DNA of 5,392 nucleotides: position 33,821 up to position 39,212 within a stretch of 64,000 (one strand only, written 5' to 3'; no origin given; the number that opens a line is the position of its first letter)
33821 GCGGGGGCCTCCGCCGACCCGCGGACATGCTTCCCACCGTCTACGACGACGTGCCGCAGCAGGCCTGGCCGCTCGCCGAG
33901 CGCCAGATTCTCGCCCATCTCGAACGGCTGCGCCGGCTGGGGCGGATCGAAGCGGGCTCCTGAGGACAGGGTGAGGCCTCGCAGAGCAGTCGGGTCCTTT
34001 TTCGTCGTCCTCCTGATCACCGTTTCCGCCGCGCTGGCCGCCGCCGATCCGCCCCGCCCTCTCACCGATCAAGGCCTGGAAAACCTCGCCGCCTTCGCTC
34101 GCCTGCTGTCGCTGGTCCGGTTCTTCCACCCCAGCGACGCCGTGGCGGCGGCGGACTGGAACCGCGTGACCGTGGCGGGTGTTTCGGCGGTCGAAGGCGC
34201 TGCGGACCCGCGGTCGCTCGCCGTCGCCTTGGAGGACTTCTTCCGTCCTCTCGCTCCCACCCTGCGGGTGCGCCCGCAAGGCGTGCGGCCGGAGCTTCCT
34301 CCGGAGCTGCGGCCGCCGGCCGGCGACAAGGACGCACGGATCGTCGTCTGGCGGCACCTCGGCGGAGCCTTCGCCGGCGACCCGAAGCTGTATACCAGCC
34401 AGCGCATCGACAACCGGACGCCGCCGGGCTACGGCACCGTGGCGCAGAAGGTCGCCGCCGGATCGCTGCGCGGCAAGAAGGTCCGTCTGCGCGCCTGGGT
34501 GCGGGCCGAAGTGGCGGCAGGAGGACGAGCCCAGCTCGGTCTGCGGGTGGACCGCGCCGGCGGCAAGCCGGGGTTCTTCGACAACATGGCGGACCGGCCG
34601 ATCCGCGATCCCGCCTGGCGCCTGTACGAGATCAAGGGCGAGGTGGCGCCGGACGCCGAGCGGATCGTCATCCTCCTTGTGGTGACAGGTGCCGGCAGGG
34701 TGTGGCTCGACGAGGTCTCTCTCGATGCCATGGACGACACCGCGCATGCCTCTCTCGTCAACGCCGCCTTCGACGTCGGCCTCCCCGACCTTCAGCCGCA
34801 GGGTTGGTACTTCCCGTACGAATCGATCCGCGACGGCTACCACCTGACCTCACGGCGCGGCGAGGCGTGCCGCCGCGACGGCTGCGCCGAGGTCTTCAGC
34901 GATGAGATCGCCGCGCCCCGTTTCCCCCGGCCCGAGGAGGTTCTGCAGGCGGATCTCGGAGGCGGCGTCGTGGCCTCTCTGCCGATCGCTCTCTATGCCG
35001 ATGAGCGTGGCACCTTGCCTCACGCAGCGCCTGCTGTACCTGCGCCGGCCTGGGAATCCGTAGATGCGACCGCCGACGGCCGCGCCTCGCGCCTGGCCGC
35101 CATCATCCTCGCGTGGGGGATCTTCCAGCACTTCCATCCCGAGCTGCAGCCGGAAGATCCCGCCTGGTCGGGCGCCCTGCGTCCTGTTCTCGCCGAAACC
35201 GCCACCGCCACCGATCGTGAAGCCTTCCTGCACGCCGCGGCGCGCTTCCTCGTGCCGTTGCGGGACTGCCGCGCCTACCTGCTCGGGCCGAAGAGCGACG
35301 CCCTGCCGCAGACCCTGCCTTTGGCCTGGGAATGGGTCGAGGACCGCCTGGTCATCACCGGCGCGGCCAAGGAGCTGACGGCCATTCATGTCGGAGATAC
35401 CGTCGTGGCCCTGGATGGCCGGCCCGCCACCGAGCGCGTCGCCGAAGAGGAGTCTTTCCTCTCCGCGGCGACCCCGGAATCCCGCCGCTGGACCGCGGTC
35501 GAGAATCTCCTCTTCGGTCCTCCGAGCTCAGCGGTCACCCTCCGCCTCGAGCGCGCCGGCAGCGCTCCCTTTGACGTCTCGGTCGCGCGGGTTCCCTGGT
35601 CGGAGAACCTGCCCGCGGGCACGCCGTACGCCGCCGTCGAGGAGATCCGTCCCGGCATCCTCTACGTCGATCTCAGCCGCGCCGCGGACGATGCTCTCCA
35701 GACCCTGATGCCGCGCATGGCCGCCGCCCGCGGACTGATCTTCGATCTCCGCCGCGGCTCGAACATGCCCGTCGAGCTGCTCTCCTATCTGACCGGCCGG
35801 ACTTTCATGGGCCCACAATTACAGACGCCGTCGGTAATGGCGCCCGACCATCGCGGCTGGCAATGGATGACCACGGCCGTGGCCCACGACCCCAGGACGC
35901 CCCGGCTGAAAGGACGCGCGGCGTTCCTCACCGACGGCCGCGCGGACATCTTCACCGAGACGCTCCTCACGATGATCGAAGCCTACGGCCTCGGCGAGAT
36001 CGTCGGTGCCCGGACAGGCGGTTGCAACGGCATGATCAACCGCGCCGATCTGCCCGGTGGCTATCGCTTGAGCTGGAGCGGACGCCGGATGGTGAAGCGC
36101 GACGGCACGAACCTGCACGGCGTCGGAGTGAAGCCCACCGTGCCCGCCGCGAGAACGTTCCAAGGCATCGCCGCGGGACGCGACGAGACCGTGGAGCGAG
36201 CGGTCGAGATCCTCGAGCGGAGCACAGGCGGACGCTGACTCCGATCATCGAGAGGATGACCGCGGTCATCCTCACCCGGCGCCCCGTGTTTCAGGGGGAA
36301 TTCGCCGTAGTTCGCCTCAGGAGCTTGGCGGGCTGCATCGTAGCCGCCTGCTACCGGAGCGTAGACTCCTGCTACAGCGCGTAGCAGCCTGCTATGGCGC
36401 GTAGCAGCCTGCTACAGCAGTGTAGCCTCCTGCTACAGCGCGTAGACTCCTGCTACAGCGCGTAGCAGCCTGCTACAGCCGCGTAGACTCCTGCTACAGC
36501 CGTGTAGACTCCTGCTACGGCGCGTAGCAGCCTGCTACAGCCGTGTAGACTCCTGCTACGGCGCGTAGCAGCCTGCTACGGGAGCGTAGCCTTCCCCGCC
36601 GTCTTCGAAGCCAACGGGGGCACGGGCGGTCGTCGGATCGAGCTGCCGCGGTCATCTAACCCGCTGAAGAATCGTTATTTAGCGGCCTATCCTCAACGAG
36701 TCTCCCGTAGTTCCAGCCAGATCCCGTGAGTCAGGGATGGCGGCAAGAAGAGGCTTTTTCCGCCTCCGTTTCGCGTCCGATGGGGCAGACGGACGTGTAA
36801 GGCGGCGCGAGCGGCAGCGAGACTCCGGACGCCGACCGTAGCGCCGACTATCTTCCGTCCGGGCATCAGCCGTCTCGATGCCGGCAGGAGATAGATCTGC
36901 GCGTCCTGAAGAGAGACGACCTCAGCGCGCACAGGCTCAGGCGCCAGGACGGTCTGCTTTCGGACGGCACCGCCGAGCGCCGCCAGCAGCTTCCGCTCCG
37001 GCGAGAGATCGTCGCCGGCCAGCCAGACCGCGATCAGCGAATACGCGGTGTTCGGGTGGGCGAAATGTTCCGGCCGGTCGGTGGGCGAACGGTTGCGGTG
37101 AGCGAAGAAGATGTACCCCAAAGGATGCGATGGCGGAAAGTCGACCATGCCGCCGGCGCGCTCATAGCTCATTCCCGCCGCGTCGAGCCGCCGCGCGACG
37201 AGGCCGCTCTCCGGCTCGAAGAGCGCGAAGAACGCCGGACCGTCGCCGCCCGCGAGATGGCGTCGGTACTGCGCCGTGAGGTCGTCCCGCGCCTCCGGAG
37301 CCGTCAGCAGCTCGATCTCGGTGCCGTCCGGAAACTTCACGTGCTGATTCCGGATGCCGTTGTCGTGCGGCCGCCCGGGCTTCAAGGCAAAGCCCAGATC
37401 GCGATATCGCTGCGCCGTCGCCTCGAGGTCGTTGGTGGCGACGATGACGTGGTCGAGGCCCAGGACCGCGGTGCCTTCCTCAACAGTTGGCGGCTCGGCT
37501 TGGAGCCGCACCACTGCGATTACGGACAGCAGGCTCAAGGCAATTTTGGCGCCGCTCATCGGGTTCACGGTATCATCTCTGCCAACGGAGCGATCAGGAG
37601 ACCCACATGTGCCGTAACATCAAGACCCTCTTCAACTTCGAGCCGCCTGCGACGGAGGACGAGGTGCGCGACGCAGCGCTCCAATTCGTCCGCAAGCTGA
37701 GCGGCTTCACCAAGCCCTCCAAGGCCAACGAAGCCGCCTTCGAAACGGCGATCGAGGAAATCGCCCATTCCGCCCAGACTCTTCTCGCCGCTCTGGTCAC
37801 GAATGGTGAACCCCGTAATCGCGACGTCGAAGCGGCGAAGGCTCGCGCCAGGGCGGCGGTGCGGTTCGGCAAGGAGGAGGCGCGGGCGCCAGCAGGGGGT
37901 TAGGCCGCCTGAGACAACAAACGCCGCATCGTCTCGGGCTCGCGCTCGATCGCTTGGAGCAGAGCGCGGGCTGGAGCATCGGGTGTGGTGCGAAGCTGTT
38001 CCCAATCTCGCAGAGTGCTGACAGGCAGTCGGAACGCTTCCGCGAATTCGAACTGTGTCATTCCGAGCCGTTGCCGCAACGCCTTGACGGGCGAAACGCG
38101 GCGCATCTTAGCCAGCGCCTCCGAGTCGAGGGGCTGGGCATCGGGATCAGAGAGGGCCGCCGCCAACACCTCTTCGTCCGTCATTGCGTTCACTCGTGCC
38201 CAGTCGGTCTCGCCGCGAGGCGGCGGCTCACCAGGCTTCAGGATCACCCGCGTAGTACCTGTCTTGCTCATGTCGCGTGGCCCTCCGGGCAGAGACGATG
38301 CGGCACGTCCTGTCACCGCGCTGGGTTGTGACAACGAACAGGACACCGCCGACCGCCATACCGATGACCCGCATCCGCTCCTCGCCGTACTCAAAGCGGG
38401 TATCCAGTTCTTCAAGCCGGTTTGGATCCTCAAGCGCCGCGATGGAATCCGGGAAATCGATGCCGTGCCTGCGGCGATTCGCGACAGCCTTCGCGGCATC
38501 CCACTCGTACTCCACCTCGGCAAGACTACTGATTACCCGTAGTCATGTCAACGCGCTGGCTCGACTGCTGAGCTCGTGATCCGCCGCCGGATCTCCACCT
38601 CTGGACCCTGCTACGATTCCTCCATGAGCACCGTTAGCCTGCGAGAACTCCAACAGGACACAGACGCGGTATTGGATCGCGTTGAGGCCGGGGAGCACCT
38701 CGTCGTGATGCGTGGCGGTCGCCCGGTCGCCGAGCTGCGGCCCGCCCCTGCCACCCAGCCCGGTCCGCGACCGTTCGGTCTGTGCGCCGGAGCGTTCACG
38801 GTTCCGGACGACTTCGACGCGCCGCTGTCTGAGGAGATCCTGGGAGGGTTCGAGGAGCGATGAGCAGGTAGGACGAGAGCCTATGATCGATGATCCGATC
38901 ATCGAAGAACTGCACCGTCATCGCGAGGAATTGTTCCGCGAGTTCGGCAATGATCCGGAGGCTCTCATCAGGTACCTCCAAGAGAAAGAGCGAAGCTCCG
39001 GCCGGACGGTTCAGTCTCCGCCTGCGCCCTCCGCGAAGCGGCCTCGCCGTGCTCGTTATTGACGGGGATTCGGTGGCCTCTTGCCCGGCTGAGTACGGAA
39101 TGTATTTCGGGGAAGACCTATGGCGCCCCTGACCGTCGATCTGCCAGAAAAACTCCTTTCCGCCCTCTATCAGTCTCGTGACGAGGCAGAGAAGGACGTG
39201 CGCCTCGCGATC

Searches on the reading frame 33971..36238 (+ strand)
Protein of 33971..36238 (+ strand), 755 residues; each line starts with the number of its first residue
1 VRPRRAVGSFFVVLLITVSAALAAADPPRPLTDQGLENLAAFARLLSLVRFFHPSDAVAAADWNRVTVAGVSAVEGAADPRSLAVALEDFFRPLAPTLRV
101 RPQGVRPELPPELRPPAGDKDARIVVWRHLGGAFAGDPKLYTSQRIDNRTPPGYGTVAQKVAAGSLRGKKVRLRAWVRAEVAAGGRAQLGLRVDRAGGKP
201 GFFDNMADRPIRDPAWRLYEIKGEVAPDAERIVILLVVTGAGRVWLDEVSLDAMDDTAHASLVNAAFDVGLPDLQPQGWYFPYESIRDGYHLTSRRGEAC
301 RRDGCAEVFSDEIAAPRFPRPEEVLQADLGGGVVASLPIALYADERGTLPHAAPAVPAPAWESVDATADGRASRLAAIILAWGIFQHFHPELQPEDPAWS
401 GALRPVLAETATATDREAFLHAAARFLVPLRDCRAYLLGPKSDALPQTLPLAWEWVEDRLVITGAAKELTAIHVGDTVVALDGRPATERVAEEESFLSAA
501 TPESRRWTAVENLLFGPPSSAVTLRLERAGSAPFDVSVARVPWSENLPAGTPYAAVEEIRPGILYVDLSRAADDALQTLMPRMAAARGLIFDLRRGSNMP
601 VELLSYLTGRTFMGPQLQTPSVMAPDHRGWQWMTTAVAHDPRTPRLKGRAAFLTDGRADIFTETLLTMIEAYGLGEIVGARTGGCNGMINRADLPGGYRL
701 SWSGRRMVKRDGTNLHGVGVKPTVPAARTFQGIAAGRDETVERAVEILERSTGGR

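Call 26: find_related_loci(query=window:33971-36238:+, collection=genome_contigs, flank=10000)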
Query window:33971-36238:+ (755 aa) in genome_contigs; peptide patterns used: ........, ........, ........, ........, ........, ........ (x = any residue, [..] = any of these).
303 stretches matched a pattern; 13 encode a relative of the query (tblastn E <= 1e-3); 13 distinct loci.
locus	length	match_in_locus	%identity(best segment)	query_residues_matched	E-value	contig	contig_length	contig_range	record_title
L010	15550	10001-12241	86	4-751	0e+0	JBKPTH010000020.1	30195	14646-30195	MAG: Acidobacteriota bacterium isolate GS_EKS_MAG_00001 GS_EKS_000003614783, whole genome shotgun sequence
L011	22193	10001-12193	58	24-751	0e+0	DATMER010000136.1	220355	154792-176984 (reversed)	MAG TPA_asm: Thermoanaerobaculia bacterium isolate SMAG_U13441 k141_4186718, whole genome shotgun sequence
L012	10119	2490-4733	57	10-754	0e+0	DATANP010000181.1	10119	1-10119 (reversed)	MAG TPA_asm: Thermoanaerobaculia bacterium isolate SMAG_U7022 k141_513781, whole genome shotgun sequence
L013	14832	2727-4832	58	29-738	0e+0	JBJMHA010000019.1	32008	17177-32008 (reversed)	MAG: Thermoanaerobaculia bacterium isolate H1_16_all_fractions_metab_conc_6_69_19 k255_1116051, whole genome shotgun seq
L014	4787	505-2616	58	29-738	0e+0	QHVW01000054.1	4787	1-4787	MAG: Acidobacteria bacterium isolate gp7 AA5 14_0903_05_20cm_scaffold_6159_e_428_curated, whole genome shotgun sequence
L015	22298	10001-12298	54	1-748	0e+0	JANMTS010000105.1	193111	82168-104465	MAG: Holophagales bacterium isolate SOY_29_metabat_132 SOY_29_k141_1216178, whole genome shotgun sequence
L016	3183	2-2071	58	42-738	0e+0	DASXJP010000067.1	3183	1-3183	MAG TPA_asm: Thermoanaerobaculia bacterium isolate SMAG_U5251 k141_1495375, whole genome shotgun sequence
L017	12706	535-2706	58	31-748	0e+0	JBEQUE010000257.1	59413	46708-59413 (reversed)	MAG: Acidobacteriota bacterium isolate MAG_Dt_02 k247_1885722, whole genome shotgun sequence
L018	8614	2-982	89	423-749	0e+0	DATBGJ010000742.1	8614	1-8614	MAG TPA_asm: Thermoanaerobaculia bacterium isolate SMAG_U3834 k141_6512543, whole genome shotgun sequence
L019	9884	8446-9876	58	33-513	6e-161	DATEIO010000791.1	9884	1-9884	MAG TPA_asm: Thermoanaerobaculia bacterium isolate SMAG_U8840 k141_2677188, whole genome shotgun sequence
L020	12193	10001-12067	36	21-751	2e-65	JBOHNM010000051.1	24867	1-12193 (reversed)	MAG: Phycisphaerales bacterium isolate SE1500_metabat2.bin.1 NODE_387_length_24867_cov_1.223929, whole genome shotgun se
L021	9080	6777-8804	39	22-753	2e-89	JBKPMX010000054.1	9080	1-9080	MAG: Acidobacteriota bacterium isolate GS_HAYS_MAG_00055 GS_HAYS_000002424565, whole genome shotgun sequence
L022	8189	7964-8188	77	29-103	4e-28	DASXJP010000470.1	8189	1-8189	MAG TPA_asm: Thermoanaerobaculia bacterium isolate SMAG_U5251 k141_4372402, whole genome shotgun sequence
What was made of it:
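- Tried and rejected: A search for an empty site used one genome-collection scan anchored on the S41 peptidase (call 26).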

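Call 60: search_protein_families(library=pfam, proteins=[L018:1520-2614:+, L010:14848-15447:+, L010:13514-13930:-, L010:13930-14253:-], max_evalue=10)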
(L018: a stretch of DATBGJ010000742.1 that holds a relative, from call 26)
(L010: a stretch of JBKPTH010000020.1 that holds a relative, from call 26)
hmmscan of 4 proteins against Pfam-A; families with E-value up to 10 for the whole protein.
L018:1520-2614:+ (364 aa): 2 families
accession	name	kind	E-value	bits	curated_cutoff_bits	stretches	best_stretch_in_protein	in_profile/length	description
PF01048.26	PNP_UDP_1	-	0.00067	19.6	25.1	1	120-320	40-201/233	Phosphorylase superfamily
PF02585.22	PIG-L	-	0.32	11.9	28.2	1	135-179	83-126/129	GlcNAc-PI de-N-acetylase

L010:14848-15447:+ (199 aa): 0 families

L010:13514-13930:- (138 aa): 1 family
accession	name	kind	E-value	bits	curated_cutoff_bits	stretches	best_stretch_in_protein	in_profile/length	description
PF01850.27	PIN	-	2.2e-11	44.8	23.6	1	7-128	2-118/120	PIN domain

L010:13930-14253:- (107 aa): 2 families
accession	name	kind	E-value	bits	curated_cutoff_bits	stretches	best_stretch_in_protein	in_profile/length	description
PF01954.22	AF2212-like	-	1.2e-09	38.9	21.6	1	33-91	3-56/59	AF2212-like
PF08281.18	Sigma70_r4_2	-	0.04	14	25.7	1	79-92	22-35/54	Sigma-70, region 4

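Call 107: search_protein_families(library=padloc, proteins=[L018:1520-2614:+, L010:14848-15447:+], max_evalue=0.001)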
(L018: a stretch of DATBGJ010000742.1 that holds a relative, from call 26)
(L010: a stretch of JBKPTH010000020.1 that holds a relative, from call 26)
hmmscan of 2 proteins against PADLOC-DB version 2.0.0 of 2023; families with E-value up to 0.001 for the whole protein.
L018:1520-2614:+ (364 aa): 0 families

L010:14848-15447:+ (199 aa): 0 families

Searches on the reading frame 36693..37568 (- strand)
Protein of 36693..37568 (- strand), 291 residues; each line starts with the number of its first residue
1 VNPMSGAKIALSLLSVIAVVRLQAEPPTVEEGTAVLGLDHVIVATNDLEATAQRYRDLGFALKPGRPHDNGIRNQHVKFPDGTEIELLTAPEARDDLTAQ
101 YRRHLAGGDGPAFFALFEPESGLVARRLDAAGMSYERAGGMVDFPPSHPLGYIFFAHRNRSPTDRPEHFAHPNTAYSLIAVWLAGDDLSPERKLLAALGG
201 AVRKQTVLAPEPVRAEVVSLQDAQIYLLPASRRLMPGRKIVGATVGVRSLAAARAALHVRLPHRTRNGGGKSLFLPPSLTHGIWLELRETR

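Call 6: search_protein_families(library=pfam, proteins=[window:36693-37568:-], max_evalue=0.1)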
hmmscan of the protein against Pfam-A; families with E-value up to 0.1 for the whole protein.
window:36693-37568:- (291 aa): 3 families
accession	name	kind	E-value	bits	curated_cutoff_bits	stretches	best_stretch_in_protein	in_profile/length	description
PF13468.12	Glyoxalase_3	-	1.6e-14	54.8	25.1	1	38-196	1-173/176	Glyoxalase-like domain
PF00903.31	Glyoxalase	-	1.5e-05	25.8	20.6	1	37-137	1-97/121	Glyoxalase/Bleomycin resistance protein/Dioxygenase superfamily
PF13669.12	Glyoxalase_4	-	0.00092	19.9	27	1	39-134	1-92/109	Glyoxalase/Bleomycin resistance protein/Dioxygenase superfamily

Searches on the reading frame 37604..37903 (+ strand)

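Call 60: search_protein_families(library=pfam, proteins=[window:37604-37903:+], max_evalue=10)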
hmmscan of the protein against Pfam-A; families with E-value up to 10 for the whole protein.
window:37604-37903:+ (99 aa): 3 families
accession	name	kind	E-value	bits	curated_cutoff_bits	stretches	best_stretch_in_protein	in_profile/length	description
PF10041.14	DUF2277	-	1.6e-37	128.1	25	1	2-79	1-78/78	Uncharacterized conserved protein (DUF2277)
PF04632.18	FUSC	-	0.017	14.2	30.9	1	18-84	585-651/660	Fusaric acid resistance protein family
PF21834.1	DUF6894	-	7.1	7.3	24.1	0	46-70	23-47/69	Domain of unknown function (DUF6894)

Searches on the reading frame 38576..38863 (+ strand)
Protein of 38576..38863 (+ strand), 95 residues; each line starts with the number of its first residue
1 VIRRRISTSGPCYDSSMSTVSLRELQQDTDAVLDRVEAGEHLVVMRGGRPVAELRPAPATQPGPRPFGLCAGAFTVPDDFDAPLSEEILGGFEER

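Call 6: search_protein_families(library=pfam, proteins=[window:38576-38863:+], max_evalue=0.1)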
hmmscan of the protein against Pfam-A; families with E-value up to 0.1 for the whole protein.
window:38576-38863:+ (95 aa): 1 family
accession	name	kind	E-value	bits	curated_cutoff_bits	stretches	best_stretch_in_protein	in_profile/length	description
PF02604.26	PhdYeFM_antitox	-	3.4e-07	30.4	29.8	1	17-56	1-41/74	Antitoxin Phd_YefM, type II toxin-antitoxin system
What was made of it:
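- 38624..39062 (+): Phd/YefM-like antitoxin gene (38624-38863) and a 59-aa ORF (38883-39062). This block is shared with L010 at 85% nucleotide identity. Pfam PhdYeFM_antitox at 3.4e-7 (call 6).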

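Call 107: search_protein_families(library=padloc, proteins=[window:38624-38863:+], max_evalue=0.001)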
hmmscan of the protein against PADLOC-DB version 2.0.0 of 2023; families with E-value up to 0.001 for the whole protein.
window:38624-38863:+ (79 aa): 0 families

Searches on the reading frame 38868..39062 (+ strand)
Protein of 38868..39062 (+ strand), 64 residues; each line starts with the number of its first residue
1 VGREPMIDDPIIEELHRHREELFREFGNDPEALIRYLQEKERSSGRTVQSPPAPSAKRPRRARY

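Call 6: search_protein_families(library=pfam, proteins=[window:38868-39062:+], max_evalue=0.1)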
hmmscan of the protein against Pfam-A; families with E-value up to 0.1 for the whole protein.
window:38868-39062:+ (64 aa): 1 family
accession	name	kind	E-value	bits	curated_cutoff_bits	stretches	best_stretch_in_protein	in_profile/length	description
PF09280.16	XPC-binding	-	0.036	14.1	26.4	1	7-40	23-56/57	XPC-binding domain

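Call 107: search_protein_families(library=padloc, proteins=[window:38883-39062:+], max_evalue=0.001)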
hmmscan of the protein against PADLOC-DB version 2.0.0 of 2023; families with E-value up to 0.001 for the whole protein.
window:38883-39062:+ (59 aa): 0 families
